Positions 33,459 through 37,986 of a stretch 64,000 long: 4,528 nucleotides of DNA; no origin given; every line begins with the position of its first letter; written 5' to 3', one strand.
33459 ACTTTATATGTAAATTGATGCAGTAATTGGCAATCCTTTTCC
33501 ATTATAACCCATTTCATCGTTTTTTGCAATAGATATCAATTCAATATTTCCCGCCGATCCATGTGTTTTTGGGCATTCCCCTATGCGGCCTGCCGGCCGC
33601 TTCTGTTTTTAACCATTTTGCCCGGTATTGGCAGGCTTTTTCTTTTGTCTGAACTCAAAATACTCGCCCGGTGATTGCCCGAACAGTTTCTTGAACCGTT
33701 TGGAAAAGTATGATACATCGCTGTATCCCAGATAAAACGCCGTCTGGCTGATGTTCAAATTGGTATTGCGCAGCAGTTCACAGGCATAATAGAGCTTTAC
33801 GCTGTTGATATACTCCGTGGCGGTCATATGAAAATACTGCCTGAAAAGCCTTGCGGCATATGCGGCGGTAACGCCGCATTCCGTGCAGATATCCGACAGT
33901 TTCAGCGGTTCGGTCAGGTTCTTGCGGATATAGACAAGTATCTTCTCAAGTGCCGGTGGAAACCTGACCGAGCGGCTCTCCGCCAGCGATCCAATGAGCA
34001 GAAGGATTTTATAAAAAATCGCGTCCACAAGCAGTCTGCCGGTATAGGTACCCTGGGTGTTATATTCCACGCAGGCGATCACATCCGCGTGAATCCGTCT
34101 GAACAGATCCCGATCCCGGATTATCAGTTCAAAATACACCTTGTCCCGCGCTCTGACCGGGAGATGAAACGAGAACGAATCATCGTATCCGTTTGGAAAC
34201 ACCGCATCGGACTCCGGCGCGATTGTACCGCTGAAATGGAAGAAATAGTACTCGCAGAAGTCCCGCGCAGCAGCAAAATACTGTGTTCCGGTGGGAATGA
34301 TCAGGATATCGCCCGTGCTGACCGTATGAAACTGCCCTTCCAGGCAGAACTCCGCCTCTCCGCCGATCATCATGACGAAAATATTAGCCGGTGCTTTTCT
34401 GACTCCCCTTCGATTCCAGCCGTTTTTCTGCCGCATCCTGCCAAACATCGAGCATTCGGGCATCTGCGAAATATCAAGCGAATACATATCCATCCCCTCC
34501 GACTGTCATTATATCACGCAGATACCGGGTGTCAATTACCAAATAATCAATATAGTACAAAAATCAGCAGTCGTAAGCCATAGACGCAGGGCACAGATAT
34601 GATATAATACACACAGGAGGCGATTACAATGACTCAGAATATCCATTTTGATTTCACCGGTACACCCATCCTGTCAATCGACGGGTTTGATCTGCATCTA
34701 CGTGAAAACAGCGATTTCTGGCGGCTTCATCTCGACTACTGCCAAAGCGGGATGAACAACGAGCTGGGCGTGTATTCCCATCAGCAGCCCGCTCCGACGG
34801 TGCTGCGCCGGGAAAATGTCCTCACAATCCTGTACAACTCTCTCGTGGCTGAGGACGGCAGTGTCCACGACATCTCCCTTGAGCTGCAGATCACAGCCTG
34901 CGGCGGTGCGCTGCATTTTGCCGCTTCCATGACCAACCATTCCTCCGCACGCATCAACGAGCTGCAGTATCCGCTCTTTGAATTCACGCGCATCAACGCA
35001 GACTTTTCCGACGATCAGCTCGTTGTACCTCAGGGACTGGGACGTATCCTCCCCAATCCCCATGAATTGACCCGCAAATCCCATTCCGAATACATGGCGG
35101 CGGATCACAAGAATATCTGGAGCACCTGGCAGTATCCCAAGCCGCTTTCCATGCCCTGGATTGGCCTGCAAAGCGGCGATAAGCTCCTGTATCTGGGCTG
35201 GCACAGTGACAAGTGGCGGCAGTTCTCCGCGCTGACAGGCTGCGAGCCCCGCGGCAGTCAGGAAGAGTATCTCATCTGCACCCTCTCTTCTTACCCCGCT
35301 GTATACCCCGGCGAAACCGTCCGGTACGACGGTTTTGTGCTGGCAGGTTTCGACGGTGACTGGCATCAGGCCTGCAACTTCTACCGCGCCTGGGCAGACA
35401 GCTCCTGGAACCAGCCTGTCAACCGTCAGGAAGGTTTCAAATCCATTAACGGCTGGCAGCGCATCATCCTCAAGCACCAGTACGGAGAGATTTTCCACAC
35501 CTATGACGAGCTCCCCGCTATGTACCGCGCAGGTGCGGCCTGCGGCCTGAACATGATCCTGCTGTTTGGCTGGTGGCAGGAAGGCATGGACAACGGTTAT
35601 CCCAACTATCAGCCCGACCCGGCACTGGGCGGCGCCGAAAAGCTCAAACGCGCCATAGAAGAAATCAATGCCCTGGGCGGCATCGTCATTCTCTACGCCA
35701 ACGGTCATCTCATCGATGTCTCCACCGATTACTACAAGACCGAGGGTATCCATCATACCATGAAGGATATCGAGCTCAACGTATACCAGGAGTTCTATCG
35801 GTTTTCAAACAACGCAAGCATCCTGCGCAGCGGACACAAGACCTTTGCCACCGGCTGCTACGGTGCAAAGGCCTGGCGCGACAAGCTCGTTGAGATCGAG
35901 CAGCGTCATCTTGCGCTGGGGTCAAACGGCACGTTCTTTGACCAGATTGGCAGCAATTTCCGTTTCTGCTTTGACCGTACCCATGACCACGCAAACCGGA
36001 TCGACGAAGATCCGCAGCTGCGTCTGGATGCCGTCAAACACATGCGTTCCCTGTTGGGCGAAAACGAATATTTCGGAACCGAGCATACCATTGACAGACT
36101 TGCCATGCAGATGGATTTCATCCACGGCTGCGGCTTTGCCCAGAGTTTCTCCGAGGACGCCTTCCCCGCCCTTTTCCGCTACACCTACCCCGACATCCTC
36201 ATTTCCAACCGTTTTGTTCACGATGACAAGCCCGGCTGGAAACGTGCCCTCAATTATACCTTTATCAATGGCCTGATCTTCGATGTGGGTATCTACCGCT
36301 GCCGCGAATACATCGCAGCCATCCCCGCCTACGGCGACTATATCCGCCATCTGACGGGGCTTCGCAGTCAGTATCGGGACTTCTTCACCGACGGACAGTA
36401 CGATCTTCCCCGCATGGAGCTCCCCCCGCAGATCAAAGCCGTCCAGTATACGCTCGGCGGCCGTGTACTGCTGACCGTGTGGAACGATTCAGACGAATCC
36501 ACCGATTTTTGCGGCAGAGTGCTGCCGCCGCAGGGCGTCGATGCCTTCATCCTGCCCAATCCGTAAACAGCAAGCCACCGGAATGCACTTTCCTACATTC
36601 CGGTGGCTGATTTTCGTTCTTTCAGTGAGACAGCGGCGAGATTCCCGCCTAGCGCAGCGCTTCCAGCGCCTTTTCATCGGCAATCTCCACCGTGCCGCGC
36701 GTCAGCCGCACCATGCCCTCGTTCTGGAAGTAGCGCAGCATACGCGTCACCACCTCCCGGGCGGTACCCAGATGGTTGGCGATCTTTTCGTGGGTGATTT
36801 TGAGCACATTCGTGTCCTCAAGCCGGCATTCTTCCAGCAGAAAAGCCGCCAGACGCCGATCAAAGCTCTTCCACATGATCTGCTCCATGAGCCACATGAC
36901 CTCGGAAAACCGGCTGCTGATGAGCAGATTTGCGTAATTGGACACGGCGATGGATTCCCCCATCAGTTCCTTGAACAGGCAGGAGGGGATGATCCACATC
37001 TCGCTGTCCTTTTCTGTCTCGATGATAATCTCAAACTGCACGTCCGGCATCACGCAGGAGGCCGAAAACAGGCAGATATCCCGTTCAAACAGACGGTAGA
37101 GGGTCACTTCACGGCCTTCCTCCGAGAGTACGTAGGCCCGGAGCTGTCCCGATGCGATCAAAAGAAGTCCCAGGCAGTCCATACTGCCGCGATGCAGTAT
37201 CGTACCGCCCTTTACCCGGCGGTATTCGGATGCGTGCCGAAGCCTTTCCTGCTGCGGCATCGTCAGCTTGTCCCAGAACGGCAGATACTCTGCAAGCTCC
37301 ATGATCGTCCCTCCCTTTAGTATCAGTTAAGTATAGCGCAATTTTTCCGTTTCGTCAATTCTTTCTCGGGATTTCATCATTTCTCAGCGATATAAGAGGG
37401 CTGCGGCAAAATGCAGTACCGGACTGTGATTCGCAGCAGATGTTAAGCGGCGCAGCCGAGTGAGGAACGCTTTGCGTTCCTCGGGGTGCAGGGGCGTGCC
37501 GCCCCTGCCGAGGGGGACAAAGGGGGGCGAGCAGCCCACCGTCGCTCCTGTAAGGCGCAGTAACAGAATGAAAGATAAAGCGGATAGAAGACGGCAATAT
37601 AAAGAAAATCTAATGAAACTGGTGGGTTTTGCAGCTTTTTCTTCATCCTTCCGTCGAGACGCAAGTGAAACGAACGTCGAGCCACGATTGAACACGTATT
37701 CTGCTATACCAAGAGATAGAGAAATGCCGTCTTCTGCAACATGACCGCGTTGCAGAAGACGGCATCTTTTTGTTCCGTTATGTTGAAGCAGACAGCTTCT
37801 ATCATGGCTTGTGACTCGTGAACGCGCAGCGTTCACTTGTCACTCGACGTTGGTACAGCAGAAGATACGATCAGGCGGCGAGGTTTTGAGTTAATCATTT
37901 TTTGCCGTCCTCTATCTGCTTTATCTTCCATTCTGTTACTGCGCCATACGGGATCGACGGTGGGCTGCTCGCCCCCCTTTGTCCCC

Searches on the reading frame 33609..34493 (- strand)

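Call 71: search_protein_families(library=pfam, proteins=[window:33609-34493:-], max_evalue=0.00001)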
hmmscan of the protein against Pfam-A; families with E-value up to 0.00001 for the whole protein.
window:33609-34493:- (294 aa): 2 families
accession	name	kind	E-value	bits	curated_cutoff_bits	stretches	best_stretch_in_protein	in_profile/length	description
PF12833.13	HTH_18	-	4.9e-21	75.2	33.6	1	203-279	2-78/80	Helix-turn-helix domain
PF00165.29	HTH_AraC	-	9.9e-18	64.3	26.6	2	241-278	1-40/42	Bacterial regulatory helix-turn-helix proteins, AraC family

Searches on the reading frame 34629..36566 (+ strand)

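Call 16: search_protein_families(library=pfam, proteins=[window:34629-36566:+])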
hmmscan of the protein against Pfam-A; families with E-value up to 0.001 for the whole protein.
window:34629-36566:+ (645 aa): 1 family
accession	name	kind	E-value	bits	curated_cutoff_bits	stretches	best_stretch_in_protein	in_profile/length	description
PF19773.5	DUF6259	-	2.7e-27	96.1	28.7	1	236-455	7-218/300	Domain of unknown function (DUF6259)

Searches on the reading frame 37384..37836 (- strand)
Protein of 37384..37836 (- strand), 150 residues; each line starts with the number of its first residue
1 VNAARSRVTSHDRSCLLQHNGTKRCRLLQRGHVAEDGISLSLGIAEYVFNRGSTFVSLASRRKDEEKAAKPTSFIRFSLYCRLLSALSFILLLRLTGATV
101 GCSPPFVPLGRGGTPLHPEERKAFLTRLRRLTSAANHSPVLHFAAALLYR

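Call 23: find_homologous_proteins(query=window:37384-37836:-, max_evalue=0.01)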
Query window:37384-37836:- (150 aa): 4 proteins with E <= 0.01 among 315 candidates.
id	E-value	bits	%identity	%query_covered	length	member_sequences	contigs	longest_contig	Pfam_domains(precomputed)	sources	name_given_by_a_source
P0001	6.4e-76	271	86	100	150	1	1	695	-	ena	-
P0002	1.6e-11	62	53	55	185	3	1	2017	-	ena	-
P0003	4.1e-8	51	35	91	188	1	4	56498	-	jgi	-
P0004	5.9e-4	38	76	19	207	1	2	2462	-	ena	-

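Call 24: find_encoding_contigs(protein=P0001, flank=10000)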
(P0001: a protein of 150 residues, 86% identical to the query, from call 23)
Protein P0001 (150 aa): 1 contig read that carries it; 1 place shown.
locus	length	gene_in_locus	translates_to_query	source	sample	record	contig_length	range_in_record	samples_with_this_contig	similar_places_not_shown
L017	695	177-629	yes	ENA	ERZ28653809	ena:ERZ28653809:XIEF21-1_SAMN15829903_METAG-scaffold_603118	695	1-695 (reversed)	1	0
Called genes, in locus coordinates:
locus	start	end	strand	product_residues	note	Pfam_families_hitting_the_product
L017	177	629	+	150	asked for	-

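Call 25: find_encoding_contigs(protein=P0002, flank=10000)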
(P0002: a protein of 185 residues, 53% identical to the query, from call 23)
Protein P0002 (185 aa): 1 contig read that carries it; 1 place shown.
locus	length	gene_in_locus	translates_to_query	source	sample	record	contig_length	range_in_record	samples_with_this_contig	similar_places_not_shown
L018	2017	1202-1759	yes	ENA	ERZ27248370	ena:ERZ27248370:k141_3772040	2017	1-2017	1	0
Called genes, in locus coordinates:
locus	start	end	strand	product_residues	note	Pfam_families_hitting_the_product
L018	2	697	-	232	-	?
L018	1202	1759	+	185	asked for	-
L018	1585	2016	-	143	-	?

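Call 26: find_encoding_contigs(protein=P0003, flank=10000)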
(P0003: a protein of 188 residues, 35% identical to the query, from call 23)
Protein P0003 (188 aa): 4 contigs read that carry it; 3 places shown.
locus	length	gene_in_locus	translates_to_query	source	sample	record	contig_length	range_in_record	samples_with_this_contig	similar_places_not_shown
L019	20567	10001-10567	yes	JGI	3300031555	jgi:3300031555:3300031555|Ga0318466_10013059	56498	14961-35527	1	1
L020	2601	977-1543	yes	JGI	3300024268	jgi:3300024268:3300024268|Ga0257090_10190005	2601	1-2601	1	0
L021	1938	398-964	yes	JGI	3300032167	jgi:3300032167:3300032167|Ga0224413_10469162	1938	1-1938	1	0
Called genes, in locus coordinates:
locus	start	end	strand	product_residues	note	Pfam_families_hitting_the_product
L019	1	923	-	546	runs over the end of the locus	PF12010:DUF3502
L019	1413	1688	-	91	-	PF01084:Ribosomal_S18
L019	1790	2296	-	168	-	PF00436:SSB, PF22657:SSB_1 (weak)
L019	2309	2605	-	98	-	PF01250:Ribosomal_S6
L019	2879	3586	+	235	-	PF00702:Hydrolase, PF12710:HAD, PF13419:HAD_2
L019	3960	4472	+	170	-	PF06908:YpsA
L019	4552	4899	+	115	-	PF03780:Asp23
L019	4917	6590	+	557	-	PF02734:Dak2, PF21645:FakA-like_M, PF13684:FakA-like_C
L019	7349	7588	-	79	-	PF01381:HTH_3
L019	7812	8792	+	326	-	PF07261:DnaB_2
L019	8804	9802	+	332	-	PF01695:IstB_IS21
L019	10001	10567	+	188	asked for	-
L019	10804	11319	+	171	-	PF07155:ECF-ribofla_trS, PF12822:ECF_trnsprt, PF09512:ThiW (weak)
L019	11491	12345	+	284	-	PF19700:DUF6198, PF02588:YitT_membrane, PF10035:DUF2179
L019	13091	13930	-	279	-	PF17774:YlmH_RBD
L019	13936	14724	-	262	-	PF00657:Lipase_GDSL, PF13472:Lipase_GDSL_2, PF04311:DUF459 (weak)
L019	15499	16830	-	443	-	PF13559:DUF4129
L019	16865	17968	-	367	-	PF01882:DUF58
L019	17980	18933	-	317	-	PF00493:MCM (weak), PF20030:bpMoxR, PF01078:Mg_chelatase (faint), PF00158:Sigma54_activat (weak), PF07726:AAA_3, PF07728:AAA_5, PF00004:AAA (weak), PF17863:AAA_lid_2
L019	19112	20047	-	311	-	PF01261:AP_endonuc_2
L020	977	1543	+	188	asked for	-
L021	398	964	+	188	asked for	-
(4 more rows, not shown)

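Call 27: find_encoding_contigs(protein=P0004, flank=10000)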
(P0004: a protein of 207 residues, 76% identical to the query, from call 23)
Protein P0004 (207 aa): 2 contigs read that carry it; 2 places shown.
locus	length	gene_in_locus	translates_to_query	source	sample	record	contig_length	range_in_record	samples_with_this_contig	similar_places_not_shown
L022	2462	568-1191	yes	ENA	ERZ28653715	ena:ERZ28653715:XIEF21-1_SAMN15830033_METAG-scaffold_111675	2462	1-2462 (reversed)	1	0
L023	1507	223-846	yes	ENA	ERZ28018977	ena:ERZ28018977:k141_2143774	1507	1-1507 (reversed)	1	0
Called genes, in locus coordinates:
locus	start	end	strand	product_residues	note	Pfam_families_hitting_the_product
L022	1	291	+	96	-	?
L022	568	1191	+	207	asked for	-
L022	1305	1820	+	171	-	PF07155:ECF-ribofla_trS, PF12822:ECF_trnsprt, PF09512:ThiW (weak)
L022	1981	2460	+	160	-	?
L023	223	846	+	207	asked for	-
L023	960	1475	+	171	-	PF07155:ECF-ribofla_trS, PF12822:ECF_trnsprt, PF09512:ThiW (weak)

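Call 51: find_homologous_proteins(query=A4, max_evalue=0.01)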
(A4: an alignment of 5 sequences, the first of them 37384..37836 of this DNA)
Query A4 (5 sequences) (150 aa, profile of the alignment): 10 proteins with E <= 0.01 among 8000 candidates.
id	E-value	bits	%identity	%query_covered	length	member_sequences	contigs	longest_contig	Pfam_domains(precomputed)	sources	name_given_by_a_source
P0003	2.0e-64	234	35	91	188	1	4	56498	-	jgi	-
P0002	2.0e-59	218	53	55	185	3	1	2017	-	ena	-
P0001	8.7e-59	216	86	100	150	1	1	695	-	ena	-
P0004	2.3e-56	208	76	19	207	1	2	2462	-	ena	-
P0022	4.0e-24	103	42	71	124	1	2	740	-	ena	-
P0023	6.3e-23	100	42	59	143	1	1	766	-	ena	-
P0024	4.1e-20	90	45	57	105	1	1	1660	-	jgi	-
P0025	1.6e-16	79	37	27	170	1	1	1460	-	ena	-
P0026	3.1e-14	71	82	15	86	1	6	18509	-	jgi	-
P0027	1.9e-9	56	41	45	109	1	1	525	-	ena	-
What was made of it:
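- An ORF-based search found related loci (calls 23, 51).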

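Call 52: find_encoding_contigs(protein=P0026, flank=10000, max_places=6)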
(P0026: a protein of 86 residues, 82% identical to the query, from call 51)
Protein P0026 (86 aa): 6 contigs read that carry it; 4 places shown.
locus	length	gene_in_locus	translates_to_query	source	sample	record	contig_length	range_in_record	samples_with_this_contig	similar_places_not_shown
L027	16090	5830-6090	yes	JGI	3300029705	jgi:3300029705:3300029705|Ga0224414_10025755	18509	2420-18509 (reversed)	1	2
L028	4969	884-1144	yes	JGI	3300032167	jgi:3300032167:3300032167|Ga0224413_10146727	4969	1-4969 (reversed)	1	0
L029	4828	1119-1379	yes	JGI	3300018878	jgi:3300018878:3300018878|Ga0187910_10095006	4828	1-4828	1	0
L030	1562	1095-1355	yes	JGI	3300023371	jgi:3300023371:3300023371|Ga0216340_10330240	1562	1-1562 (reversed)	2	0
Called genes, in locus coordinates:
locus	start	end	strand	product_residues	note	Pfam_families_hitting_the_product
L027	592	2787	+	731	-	PF13439:Glyco_transf_4, PF13579:Glyco_trans_4_4, PF00534:Glycos_transf_1, PF13692:Glyco_trans_1_4, PF13524:Glyco_trans_1_2 (faint), PF04230:PS_pyruv_trans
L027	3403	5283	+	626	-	PF13589:HATPase_c_3 (weak), PF00183:HSP90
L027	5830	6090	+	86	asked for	-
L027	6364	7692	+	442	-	PF01595:CNNM, PF00571:CBS (faint), PF03471:CorC_HlyC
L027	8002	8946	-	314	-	PF13616:Rotamase_3, PF00639:Rotamase, PF13145:Rotamase_2 (weak)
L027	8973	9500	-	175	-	-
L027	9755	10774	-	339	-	PF03054:tRNA_Me_trans, PF20259:tRNA_Me_trans_M, PF20258:tRNA_Me_trans_C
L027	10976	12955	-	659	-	PF00204:DNA_gyraseB, PF01751:Toprim, PF00986:DNA_gyraseB_C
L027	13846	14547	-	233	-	PF04172:LrgB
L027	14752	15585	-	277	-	PF00590:TP_methylase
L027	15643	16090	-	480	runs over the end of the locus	PF17767:NAPRTase_N, PF02749:QRPTase_N (faint), PF04095:NAPRTase (weak), PF17956:NAPRTase_C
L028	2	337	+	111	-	?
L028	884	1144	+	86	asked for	-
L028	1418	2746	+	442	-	PF01595:CNNM, PF00571:CBS (faint), PF03471:CorC_HlyC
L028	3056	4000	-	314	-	PF13616:Rotamase_3, PF00639:Rotamase, PF13145:Rotamase_2 (weak)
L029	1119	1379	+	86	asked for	-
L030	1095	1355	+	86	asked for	-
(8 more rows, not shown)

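Call 54: list_cluster_members(proteins=[L019:4917-6590:+, L019:13091-13930:-, L027:3403-5283:+, L027:10976-12955:-, L018:2-697:-])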
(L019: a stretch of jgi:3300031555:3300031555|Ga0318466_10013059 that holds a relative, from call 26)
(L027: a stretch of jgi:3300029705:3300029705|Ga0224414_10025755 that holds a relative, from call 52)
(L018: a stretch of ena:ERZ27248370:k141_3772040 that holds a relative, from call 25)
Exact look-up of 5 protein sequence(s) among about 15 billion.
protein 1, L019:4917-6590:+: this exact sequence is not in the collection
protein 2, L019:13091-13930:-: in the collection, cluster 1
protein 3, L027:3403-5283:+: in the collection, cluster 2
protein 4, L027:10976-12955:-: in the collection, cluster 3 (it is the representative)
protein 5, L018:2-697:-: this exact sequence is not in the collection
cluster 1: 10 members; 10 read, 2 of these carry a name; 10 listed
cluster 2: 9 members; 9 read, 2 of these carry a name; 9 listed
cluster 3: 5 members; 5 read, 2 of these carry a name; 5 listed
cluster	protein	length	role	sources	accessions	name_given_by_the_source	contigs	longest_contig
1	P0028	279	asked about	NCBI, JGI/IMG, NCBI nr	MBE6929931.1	MAG: RNA-binding protein [Ruminococcaceae bacterium] | RNA-binding protein [Oscillospiraceae bacterium]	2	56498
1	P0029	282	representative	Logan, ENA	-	-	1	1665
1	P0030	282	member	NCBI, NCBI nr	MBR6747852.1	MAG: RNA-binding protein [Clostridia bacterium] | RNA-binding protein [Clostridia bacterium]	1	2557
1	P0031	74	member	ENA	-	-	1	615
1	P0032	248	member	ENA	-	-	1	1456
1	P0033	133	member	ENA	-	-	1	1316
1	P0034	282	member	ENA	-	-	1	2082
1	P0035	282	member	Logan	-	-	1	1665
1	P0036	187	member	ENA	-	-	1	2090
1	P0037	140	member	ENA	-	-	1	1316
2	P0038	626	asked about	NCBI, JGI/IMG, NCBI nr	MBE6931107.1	MAG: molecular chaperone HtpG [Ruminococcaceae bacterium] | molecular chaperone HtpG [Oscillospiraceae bacterium]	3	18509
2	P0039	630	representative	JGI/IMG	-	-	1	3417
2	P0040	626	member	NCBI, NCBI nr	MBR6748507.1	MAG: molecular chaperone HtpG [Clostridia bacterium] | molecular chaperone HtpG [Clostridia bacterium]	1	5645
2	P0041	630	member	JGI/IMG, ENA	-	-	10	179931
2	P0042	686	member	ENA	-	-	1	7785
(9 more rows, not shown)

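Call 55: find_encoding_contigs(protein=P0041, flank=10000, max_places=4)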
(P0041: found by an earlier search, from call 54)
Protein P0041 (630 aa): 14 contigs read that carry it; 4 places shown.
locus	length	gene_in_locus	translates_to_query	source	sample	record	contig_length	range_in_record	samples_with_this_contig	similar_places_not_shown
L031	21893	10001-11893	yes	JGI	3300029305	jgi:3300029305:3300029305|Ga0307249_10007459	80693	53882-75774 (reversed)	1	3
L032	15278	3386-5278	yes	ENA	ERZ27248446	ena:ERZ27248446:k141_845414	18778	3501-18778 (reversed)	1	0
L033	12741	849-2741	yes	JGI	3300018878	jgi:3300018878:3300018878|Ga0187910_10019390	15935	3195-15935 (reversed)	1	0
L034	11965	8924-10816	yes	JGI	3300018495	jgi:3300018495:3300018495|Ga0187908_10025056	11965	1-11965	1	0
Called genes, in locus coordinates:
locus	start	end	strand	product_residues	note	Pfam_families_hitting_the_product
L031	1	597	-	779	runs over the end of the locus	PF13191:AAA_16 (weak), PF00004:AAA, PF13401:AAA_22 (weak), PF17871:AAA_lid_9, PF00004:AAA, PF07724:AAA_2, PF07728:AAA_5, PF10431:ClpB_D2-small, +7 more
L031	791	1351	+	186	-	-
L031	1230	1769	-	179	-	PF01066:CDP-OH_P_transf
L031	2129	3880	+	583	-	PF00664:ABC_membrane, PF00005:ABC_tran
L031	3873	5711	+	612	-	PF00664:ABC_membrane, PF00005:ABC_tran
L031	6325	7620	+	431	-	PF00275:EPSP_synthase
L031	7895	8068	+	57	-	PF13237:Fer4_10, PF13534:Fer4_17 (faint), PF00037:Fer4, PF12838:Fer4_7, PF13187:Fer4_9, PF12797:Fer4_2 (weak), PF00037:Fer4, PF12837:Fer4_6 (weak), +6 more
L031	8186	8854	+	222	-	PF05175:MTS, PF08241:Methyltransf_11, PF08242:Methyltransf_12 (weak), PF13649:Methyltransf_25, PF13847:Methyltransf_31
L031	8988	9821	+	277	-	PF00590:TP_methylase, PF23016:RsmI_C (faint)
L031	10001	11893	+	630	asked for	PF13589:HATPase_c_3, PF00183:HSP90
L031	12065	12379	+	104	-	-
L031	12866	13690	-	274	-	PF01746:tRNA_m1G_MT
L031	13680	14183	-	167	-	PF01782:RimM, PF24986:PRC_RimM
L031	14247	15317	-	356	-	PF03462:PCRF, PF00472:RF-1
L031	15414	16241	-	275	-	PF02698:DUF218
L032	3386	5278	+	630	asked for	PF13589:HATPase_c_3, PF00183:HSP90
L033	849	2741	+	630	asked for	PF13589:HATPase_c_3, PF00183:HSP90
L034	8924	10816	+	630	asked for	PF13589:HATPase_c_3, PF00183:HSP90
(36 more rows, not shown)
